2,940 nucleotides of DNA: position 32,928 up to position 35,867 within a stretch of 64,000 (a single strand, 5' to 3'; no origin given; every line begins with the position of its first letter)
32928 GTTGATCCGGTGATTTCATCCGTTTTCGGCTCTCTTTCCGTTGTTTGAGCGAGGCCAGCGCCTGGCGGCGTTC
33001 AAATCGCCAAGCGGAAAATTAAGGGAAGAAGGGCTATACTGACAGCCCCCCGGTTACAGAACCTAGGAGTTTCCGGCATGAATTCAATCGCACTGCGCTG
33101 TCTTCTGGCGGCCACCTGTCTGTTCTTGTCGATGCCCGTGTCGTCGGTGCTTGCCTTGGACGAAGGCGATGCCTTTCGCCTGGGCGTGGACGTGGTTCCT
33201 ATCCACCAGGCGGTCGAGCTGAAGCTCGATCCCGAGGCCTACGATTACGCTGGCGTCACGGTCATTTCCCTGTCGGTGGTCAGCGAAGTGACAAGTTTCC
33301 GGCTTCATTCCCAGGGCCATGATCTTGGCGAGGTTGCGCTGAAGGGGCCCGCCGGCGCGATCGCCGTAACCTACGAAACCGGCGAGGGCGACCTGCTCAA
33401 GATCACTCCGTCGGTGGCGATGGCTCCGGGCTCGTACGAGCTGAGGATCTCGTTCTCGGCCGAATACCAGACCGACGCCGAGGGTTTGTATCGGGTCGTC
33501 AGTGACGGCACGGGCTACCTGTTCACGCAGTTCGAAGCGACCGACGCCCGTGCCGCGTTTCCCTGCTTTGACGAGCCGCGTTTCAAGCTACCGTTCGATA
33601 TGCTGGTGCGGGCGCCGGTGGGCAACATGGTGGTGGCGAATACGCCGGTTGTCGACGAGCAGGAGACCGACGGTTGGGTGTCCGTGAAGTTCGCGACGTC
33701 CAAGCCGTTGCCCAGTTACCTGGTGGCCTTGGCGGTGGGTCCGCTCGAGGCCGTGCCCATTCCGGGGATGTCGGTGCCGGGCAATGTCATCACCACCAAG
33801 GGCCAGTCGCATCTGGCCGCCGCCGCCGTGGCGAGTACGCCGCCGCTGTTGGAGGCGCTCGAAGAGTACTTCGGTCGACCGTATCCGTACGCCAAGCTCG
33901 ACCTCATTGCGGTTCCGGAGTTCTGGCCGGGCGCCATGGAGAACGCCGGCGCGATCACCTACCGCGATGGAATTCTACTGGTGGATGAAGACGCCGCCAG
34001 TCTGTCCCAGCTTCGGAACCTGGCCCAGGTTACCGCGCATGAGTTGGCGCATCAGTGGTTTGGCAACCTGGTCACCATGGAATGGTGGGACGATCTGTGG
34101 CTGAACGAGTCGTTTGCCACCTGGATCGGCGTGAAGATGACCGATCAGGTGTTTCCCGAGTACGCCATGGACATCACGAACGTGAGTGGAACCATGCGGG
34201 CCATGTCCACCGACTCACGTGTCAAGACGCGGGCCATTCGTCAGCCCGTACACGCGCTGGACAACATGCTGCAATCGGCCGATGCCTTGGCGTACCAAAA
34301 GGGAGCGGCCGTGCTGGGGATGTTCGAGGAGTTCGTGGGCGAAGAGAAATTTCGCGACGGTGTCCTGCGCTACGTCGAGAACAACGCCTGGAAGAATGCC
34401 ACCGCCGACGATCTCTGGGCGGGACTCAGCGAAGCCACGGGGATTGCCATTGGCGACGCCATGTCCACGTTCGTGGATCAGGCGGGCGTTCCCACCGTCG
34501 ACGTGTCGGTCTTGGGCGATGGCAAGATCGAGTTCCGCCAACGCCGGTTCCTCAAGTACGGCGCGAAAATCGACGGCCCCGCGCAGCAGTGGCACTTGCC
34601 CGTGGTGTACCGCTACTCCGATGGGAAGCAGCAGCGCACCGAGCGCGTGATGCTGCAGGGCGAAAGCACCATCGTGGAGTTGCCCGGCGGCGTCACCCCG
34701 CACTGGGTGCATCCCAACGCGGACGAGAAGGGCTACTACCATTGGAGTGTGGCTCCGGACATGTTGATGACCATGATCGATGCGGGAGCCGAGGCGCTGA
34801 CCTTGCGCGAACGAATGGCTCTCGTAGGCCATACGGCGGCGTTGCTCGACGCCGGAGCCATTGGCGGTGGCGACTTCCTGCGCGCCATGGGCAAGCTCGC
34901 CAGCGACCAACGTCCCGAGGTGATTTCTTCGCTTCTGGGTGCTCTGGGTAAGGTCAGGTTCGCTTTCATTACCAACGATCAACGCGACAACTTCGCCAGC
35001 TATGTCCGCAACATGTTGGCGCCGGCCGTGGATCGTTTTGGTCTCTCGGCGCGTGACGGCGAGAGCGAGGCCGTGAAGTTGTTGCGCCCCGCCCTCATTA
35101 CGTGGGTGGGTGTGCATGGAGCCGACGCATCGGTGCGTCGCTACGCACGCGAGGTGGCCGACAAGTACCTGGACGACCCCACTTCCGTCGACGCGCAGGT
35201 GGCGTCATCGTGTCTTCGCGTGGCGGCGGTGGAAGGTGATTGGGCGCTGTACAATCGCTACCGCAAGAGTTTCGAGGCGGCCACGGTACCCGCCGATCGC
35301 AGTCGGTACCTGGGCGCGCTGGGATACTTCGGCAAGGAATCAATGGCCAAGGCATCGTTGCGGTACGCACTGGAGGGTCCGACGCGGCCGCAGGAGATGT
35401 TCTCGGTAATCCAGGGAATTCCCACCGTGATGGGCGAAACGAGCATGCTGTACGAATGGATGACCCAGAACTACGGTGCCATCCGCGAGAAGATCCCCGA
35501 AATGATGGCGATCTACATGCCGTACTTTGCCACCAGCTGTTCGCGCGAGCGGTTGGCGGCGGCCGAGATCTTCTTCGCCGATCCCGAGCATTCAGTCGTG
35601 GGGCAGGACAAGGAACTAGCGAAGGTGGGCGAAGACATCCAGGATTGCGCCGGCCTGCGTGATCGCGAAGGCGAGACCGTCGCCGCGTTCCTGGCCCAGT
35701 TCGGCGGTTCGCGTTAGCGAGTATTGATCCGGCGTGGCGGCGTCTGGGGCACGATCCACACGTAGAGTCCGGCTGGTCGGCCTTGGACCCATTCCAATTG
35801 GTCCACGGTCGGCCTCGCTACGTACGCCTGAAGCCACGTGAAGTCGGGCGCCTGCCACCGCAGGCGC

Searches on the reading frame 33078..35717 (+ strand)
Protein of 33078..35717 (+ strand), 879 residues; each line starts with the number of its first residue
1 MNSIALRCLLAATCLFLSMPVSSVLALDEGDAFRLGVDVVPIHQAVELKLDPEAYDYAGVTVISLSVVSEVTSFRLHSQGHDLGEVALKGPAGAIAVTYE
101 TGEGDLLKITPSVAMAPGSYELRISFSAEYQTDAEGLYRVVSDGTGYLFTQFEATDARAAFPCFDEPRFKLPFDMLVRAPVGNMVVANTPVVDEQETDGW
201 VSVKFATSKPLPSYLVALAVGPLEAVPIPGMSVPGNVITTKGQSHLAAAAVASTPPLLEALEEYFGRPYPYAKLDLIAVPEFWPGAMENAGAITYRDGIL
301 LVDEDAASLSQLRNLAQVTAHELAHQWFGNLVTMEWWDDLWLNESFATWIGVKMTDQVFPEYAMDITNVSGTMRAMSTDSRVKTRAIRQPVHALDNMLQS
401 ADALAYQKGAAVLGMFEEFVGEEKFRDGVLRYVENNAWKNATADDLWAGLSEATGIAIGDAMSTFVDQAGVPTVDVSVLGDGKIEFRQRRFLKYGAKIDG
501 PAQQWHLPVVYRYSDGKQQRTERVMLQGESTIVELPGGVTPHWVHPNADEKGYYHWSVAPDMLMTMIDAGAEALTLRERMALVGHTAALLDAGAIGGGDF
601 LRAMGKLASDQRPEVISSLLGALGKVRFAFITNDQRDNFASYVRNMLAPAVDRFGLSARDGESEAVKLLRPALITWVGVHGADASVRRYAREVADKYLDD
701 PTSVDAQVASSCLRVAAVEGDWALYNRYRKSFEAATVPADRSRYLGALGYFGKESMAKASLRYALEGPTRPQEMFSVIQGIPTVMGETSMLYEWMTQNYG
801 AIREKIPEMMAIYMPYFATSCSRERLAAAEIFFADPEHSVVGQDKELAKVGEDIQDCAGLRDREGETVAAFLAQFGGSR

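Call 59: search_protein_families(library=ncbifam, proteins=[window:33078-35717:+], max_evalue=1e-10)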
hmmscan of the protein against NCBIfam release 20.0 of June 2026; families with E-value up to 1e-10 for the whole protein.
window:33078-35717:+ (879 aa): 3 families
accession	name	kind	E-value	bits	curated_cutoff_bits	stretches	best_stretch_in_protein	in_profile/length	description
TIGR02412.1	pepN_strep_liv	equivalog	6.7e-88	296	591.2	1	45-637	22-610/832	aminopeptidase N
TIGR02411.1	leuko_A4_hydro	equivalog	3.1e-38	131.9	761.7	1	43-444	15-411/600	leukotriene-A(4) hydrolase/aminopeptidase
TIGR02414.1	pepN_proteo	equivalog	1.9e-31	109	718.2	1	74-478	43-446/868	aminopeptidase N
